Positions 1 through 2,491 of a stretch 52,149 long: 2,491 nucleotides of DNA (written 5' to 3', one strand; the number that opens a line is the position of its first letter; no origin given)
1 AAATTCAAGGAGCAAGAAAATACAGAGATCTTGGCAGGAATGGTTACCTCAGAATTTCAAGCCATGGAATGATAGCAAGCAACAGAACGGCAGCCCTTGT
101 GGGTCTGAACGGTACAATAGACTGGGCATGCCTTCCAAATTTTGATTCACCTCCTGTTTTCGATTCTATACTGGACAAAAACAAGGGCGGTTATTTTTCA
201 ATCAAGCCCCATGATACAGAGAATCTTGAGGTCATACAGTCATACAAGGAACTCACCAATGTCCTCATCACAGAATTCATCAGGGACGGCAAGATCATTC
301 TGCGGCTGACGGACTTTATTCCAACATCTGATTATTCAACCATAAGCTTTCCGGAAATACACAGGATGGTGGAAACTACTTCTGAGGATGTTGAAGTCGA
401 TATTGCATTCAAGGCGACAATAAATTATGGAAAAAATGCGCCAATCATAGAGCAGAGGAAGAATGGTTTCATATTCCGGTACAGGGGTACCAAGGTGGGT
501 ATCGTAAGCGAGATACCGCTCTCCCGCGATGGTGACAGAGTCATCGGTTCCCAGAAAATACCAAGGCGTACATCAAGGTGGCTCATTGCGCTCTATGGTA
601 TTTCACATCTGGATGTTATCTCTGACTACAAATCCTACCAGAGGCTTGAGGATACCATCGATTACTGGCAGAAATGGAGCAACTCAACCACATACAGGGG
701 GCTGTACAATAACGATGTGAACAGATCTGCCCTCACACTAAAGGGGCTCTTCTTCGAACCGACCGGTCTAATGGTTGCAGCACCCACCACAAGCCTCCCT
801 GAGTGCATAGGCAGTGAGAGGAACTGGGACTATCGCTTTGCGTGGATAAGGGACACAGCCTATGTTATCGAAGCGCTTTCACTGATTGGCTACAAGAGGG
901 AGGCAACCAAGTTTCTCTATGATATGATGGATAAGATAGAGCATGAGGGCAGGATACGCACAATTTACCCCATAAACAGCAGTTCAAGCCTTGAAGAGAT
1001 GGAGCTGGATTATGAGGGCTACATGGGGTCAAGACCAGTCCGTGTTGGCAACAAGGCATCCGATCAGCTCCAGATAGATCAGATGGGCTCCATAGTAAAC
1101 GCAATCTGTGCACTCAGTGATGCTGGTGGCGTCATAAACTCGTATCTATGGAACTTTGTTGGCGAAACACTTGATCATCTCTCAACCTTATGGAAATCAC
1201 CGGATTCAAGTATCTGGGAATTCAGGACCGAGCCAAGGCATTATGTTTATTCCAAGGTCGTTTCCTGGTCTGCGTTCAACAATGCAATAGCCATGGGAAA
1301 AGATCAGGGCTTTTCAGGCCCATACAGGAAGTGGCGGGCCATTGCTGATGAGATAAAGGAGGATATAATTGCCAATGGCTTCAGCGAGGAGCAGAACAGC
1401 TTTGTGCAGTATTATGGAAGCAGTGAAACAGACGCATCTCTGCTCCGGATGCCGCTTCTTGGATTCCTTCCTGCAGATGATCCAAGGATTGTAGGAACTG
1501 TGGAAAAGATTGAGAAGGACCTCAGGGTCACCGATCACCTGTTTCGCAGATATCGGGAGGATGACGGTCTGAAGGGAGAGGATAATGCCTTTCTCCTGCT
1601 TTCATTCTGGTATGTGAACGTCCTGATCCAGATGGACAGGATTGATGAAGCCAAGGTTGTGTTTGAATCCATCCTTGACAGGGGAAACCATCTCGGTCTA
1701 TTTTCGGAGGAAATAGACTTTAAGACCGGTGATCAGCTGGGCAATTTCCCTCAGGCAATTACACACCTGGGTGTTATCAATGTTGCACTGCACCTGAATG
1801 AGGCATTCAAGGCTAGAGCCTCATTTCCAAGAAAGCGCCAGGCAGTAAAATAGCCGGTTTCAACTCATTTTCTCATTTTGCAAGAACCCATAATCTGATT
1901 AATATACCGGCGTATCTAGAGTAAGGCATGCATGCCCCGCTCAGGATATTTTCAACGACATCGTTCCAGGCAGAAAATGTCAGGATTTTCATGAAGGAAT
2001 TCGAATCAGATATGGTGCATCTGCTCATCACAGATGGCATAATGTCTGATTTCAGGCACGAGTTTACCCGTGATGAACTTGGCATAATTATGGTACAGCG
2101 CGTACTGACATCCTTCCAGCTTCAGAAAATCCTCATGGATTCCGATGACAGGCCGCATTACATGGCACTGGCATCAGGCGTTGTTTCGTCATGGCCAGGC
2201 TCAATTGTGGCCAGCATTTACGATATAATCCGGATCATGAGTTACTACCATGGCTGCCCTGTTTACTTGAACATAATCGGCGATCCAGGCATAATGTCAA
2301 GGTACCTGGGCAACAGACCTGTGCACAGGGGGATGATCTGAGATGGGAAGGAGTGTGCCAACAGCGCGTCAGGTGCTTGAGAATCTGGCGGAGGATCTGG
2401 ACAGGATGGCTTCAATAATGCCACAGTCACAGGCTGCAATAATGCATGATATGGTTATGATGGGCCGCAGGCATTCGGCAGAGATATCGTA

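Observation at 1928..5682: Two unrecognisable small ORFs and a degenerate family-B polymerase form one coupled cassette that overlaps an Orc1/Cdc6 paralog tail-to-tail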

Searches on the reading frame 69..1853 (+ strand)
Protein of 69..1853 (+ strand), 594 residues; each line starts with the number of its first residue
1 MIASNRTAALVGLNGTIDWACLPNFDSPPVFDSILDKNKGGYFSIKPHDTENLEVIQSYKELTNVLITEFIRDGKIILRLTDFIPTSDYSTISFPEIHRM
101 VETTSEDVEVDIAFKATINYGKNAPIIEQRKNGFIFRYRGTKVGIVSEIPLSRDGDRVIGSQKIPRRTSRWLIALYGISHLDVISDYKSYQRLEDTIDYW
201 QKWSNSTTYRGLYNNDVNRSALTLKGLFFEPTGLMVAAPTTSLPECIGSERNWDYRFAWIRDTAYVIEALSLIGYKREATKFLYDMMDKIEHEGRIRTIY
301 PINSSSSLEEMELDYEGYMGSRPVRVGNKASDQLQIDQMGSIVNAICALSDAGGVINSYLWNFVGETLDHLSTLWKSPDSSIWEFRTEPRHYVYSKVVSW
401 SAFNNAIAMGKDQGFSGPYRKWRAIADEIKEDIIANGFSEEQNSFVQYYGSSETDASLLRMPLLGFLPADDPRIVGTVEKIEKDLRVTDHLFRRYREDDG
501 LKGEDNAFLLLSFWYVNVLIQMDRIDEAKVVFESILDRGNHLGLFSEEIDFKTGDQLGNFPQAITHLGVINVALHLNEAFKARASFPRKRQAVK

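Call 3: search_protein_families(library=pfam, proteins=[window:69-1853:+], max_evalue=1)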
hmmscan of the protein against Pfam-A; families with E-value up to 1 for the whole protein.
window:69-1853:+ (594 aa): 4 families
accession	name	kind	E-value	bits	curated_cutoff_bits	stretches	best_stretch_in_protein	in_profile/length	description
PF00723.27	Glyco_hydro_15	-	5.3e-76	256.7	22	1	213-573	3-426/427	Glycosyl hydrolases family 15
PF19291.4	TREH_N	-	9.4e-12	45.1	23.1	1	1-134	20-142/211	Trehalase-like, N-terminal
PF24406.1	nSTAND_NTPase4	-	0.18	12.3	27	1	91-139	2-51/58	Novel STAND NTPase 4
PF02470.25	MlaD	-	0.19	12.4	25.1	1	137-159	22-44/81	MlaD protein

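Call 85: search_protein_families(library=ncbifam, proteins=[window:69-1853:+], max_evalue=0.00001)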
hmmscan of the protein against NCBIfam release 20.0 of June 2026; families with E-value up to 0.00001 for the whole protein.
window:69-1853:+ (594 aa): 3 families
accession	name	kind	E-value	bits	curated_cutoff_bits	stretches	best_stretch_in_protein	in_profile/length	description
NF041084.1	trehalase_H1_Arch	equivalog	9e-121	404.3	820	1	2-571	5-565/570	alpha,alpha-trehalase TreH1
NF041085.1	trehalase_H2_Arch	equivalog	3e-114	382.6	1000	1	5-578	8-578/579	alpha,alpha-trehalase TreH2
TIGR01577.1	oligosac_amyl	hypoth_equivalog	1.9e-20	73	820.7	1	212-558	254-595/616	oligosaccharide amylase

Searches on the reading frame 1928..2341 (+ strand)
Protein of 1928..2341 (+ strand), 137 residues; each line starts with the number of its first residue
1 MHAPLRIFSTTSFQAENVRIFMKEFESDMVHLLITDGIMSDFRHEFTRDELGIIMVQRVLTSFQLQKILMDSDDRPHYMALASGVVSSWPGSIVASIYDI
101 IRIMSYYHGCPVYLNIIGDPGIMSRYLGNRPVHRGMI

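Call 3: search_protein_families(library=pfam, proteins=[window:1928-2341:+], max_evalue=1)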
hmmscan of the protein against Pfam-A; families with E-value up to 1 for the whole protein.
window:1928-2341:+ (137 aa): 0 families

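Call 4: search_protein_families(library=ncbifam, proteins=[window:1928-2341:+], max_evalue=1)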
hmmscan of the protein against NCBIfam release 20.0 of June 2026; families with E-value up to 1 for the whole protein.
window:1928-2341:+ (137 aa): 1 family
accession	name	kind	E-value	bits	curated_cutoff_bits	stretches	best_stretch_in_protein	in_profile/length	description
TIGR02236.1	recomb_radA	equivalog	0.14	11.5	361.15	1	15-51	180-216/311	DNA repair and recombination protein RadA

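Call 5: find_homologous_proteins(query=window:1928-2338:+, max_evalue=0.01)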
Query window:1928-2338:+ (137 aa): 16 proteins with E <= 0.01 among 23 candidates.
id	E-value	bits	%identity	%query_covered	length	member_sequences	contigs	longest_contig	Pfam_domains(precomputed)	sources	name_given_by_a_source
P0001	1.0e-77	277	90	100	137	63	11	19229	-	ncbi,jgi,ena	jgi:hypothetical protein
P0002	1.6e-77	276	90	100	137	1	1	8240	-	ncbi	ncbi:MAG: hypothetical protein QXN26_05660 [Thermoplasmataceae archaeon]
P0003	2.4e-49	185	63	96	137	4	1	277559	-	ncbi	-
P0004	4.3e-49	184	65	95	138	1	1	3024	-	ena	-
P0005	9.2e-49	183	64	96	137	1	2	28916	-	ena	-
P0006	1.6e-36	143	50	100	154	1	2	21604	-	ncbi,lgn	-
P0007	7.4e-36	141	51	98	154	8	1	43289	-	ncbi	-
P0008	3.0e-35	139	52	98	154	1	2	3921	-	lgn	-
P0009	7.5e-35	138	47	100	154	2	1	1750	-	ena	-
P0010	9.4e-35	137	48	100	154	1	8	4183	-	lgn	-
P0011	1.0e-34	137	52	98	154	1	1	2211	-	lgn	-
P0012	1.8e-34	137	50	98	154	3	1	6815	-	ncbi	-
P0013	1.8e-34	137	50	99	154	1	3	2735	-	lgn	-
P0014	3.7e-34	136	48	100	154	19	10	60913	-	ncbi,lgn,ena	-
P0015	7.9e-34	134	48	100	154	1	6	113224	-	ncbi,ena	-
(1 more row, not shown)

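Call 7: find_encoding_contigs(protein=P0003, flank=8000, max_places=3)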
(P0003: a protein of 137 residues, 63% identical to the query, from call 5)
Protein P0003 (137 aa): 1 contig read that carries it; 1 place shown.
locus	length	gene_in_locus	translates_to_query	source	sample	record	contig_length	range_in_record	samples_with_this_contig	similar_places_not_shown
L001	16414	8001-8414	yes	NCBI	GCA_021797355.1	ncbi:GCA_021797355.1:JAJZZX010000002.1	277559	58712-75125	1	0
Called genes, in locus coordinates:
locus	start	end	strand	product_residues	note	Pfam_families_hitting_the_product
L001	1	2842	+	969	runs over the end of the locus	PF07705:CARDB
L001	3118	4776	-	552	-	PF03485:Arg_tRNA_synt_N, PF00750:tRNA-synt_1d, PF05746:DALR_1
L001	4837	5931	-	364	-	PF01761:DHQ_synthase, PF24621:DHQS_C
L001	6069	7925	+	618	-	PF19291:TREH_N, PF00723:Glyco_hydro_15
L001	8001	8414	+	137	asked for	-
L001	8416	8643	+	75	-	-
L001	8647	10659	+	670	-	PF00136:DNA_pol_B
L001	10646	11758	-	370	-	PF01637:ATPase_2 (faint), PF13191:AAA_16 (weak), PF13401:AAA_22, PF22703:Cdc6_lid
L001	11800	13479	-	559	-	PF04055:Radical_SAM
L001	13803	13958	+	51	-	-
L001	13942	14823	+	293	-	PF12146:Hydrolase_4, PF00561:Abhydrolase_1, PF12697:Abhydrolase_6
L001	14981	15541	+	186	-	PF07301:DUF1453 (weak)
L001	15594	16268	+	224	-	PF03591:AzlC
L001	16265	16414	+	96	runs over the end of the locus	PF05437:AzlD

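Call 8: find_encoding_contigs(protein=P0015, flank=8000, max_places=3)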
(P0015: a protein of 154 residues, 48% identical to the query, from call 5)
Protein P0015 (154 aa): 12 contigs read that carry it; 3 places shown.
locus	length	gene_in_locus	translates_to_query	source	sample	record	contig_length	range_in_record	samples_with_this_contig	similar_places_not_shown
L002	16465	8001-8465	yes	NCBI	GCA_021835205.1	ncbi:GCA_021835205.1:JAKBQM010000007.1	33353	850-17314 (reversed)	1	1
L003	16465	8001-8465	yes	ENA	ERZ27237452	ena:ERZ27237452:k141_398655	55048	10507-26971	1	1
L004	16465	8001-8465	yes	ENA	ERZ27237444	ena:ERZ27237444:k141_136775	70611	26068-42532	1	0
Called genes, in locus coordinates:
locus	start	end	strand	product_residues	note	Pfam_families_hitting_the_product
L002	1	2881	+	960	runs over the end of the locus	PF13620:CarboxypepD_reg (weak), PF07705:CARDB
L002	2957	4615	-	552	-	PF03485:Arg_tRNA_synt_N (weak), PF00750:tRNA-synt_1d, PF05746:DALR_1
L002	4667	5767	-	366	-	PF01761:DHQ_synthase, PF24621:DHQS_C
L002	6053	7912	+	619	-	PF19291:TREH_N, PF00723:Glyco_hydro_15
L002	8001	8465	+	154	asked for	-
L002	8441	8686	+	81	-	PF26485:DUF8156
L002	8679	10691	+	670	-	PF00136:DNA_pol_B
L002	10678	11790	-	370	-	PF01637:ATPase_2 (weak), PF13191:AAA_16 (weak), PF13401:AAA_22, PF09079:WHD_Cdc6 (faint), PF22703:Cdc6_lid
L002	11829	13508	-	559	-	PF04055:Radical_SAM (weak)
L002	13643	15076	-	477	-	-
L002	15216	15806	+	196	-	PF07301:DUF1453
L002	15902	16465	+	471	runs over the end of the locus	?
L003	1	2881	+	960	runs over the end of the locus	PF13620:CarboxypepD_reg (weak), PF07705:CARDB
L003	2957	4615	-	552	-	PF03485:Arg_tRNA_synt_N (weak), PF00750:tRNA-synt_1d, PF05746:DALR_1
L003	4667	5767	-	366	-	PF01761:DHQ_synthase, PF24621:DHQS_C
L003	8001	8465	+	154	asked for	-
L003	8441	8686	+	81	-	PF26485:DUF8156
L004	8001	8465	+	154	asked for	-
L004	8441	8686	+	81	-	PF26485:DUF8156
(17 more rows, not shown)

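Call 9: find_encoding_contigs(protein=P0007, flank=8000, max_places=3)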
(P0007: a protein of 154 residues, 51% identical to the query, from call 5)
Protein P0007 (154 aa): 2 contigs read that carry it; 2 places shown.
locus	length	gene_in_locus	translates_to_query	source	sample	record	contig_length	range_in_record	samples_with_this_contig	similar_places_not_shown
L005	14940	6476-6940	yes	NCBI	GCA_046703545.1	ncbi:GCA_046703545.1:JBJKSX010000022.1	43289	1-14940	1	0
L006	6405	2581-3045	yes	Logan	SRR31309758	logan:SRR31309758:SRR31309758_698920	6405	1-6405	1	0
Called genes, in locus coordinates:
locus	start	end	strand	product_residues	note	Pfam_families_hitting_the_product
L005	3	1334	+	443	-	?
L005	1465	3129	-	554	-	PF03485:Arg_tRNA_synt_N, PF00750:tRNA-synt_1d, PF05746:DALR_1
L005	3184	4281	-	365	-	PF01761:DHQ_synthase, PF24621:DHQS_C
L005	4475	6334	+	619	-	PF19291:TREH_N, PF00723:Glyco_hydro_15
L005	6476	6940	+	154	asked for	-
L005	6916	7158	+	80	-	PF26485:DUF8156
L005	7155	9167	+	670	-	PF00136:DNA_pol_B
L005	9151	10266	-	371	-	PF01637:ATPase_2 (weak), PF13191:AAA_16 (faint), PF13401:AAA_22, PF22703:Cdc6_lid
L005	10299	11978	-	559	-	PF04055:Radical_SAM (weak)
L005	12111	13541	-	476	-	-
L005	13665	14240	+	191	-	PF07301:DUF1453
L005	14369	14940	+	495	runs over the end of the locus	PF00654:Voltage_CLC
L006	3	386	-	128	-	?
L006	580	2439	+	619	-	PF19291:TREH_N, PF00723:Glyco_hydro_15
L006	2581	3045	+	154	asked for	-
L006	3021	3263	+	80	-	PF26485:DUF8156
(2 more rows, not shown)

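Call 31: search_solved_structures(query=A2, max_evalue=10, show_alignments=2)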
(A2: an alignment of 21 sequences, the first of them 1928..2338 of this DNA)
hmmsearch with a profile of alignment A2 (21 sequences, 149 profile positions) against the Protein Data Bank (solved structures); distinct sequences matched with E-value up to 10: 2.
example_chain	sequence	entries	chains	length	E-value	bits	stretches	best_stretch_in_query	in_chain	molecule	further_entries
6i52_A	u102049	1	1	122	0.73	12.3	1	3-60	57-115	Replication factor A protein 3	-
4z54_A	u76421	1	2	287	1.1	11.7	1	94-145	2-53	Neuronal-specific septin-3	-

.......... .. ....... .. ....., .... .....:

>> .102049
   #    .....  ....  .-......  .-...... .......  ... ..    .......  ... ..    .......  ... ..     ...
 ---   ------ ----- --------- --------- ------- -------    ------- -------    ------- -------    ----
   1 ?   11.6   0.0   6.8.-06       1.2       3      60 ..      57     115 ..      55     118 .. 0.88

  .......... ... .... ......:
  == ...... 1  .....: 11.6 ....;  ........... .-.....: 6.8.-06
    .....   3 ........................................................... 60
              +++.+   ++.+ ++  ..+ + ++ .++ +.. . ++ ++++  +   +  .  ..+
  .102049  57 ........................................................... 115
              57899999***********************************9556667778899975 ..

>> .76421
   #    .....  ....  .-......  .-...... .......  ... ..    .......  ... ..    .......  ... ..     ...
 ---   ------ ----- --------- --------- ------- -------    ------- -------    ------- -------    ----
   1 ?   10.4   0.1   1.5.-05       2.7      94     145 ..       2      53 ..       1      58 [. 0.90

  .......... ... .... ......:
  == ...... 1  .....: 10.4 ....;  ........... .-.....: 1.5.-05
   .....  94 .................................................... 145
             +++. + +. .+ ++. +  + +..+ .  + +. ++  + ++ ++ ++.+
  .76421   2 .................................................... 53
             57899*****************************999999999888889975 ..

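Call 41: predict_structure(alignment_id=A4)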
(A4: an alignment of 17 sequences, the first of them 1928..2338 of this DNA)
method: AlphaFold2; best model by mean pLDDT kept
length: 137 residues; sequences in the alignment: 17
mean_pLDDT: 85.4   pTM: 0.83
mean pLDDT of the five models: 85.4, 85.3, 84.1, 52.9, 51.2
residues with pLDDT >= 90: 80; 70-90: 44; 50-70: 5; < 50: 8
segments of 3 or more residues with pLDDT < 50: 130-137
pLDDT, mean of each block of 10 residues (from residue 1): 86 92 88 84 84 91 92 90 91 91 89 93 76 34
secondary structure, 60 per line:
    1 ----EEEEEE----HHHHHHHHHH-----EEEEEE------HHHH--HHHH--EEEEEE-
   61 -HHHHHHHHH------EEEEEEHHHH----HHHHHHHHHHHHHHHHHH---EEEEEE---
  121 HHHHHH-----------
elements in order: E5-10 H15-24 E30-35 H42-45 H48-51 E54-59 H62-70 E77-82 H83-86 H91-108 E112-117 H121-126

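Call 46: fold_search(model_id=the predicted structure, library=pdb)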
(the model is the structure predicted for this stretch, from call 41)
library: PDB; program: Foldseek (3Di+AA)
matches with E <= 10: 1340; with E <= 0.001: 4
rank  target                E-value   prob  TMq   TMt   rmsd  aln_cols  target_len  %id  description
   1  9fnn_U                3.2e-04  1.00  0.55  0.19   5.5       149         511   14  Cryo-EM structure of the c-di-GMP-saturated 'crown'less Bcs macrocomplex for cellulose secretion in E. coli (released 2024-10-16)
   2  9fnn_E                7.4e-04  1.00  0.58  0.20   5.4       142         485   13  Cryo-EM structure of the c-di-GMP-saturated 'crown'less Bcs macrocomplex for cellulose secretion in E. coli (released 2024-10-16)
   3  9q2a_G                7.4e-04  1.00  0.51  0.27   6.0       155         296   10  BCDX2-CX3-RAD51-RAD51-ssDNA supercomplex (released 2026-03-04)
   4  9fo7_E                8.4e-04  1.00  0.56  0.20   4.8       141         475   16  Cryo-EM structure of the BcsE2F2 regulatory subcomplex from the E. coli Bcs macrocomplex for cellulose secretion (loca (released 2024-10-16)
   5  6hqu_E                3.7e-03  1.00  0.51  0.36   6.1       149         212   10  Humanised RadA mutant HumRadA22 in complex with a recombined BRC repeat 8-2 (released 2019-10-09)
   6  1w4r_A                3.9e-03  0.99  0.47  0.39   4.7       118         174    8  Structure of a type II thymidine kinase with bound dTTP (released 2005-02-01)
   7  6hqu_C                4.7e-03  1.00  0.55  0.39   5.2       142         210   10  Humanised RadA mutant HumRadA22 in complex with a recombined BRC repeat 8-2 (released 2019-10-09)
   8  5nwl_A                4.7e-03  0.99  0.50  0.27   6.2       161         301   11  Crystal structure of a human RAD51-ATP filament. (released 2018-03-07)
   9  2ja1                  6.1e-03  0.96  0.44  0.34   6.0       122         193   11  Thymidine kinase from B. cereus with TTP bound as phosphate donor. (released 2007-01-23)
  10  4o0m_B                1.4e-02  0.96  0.47  0.17   5.6       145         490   10  Crystal structure of T. Elongatus BP-1 Clock Protein KaiC (released 2014-05-14)
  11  4yds                  1.5e-02  0.99  0.60  0.40   4.5       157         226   12  FlaH from Sulfolobus acidocaldarius with ATP and Mg-Ion (released 2015-11-11)
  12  9gbg                  1.5e-02  0.99  0.56  0.31   4.3       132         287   13  Putative Phage Recombinase UvsX (released 2026-02-18)
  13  6hqu_D                1.5e-02  0.99  0.54  0.38   5.7       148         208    9  Humanised RadA mutant HumRadA22 in complex with a recombined BRC repeat 8-2 (released 2019-10-09)
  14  1n0w_A                1.6e-02  0.99  0.54  0.38   5.7       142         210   10  Crystal structure of a RAD51-BRCA2 BRC repeat complex (released 2002-11-27)
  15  7dy1_E                1.9e-02  0.97  0.50  0.19   4.6       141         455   11  Crystal Structure of Cyanobacterial Circadian Clock Protein KaiC (released 2022-05-18)
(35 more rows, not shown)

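Call 51: search_protein_representatives(alignment_id=A4)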
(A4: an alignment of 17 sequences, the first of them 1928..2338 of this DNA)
Query: 17 sequences, 154 profile positions. Proteins with E-value up to 0.001 (for the whole library): 24; up to 1e-10: 19; up to 1e-30: 6. The best 24 are listed.
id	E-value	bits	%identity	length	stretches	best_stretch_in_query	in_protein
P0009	8.4e-80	281.9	-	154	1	1-154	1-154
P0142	6.3e-49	181.7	-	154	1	1-154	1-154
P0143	5.9e-41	155.8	-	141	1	1-150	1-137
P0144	7.1e-40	152.3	-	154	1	1-151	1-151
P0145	3.3e-31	124.1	-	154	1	1-152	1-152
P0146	6.3e-31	123.2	-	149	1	5-152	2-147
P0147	1.5e-29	118.7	-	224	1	5-136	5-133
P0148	5.6e-29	116.9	-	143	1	1-129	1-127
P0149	6.6e-28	113.4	-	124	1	1-122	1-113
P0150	5.9e-27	110.3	-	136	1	1-126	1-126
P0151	1.8e-23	99.0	-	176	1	4-122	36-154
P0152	5.2e-20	87.8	-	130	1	22-127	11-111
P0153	6.0e-17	77.8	-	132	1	21-130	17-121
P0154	6.0e-17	77.8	-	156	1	2-139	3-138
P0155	1.1e-13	67.3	-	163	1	2-150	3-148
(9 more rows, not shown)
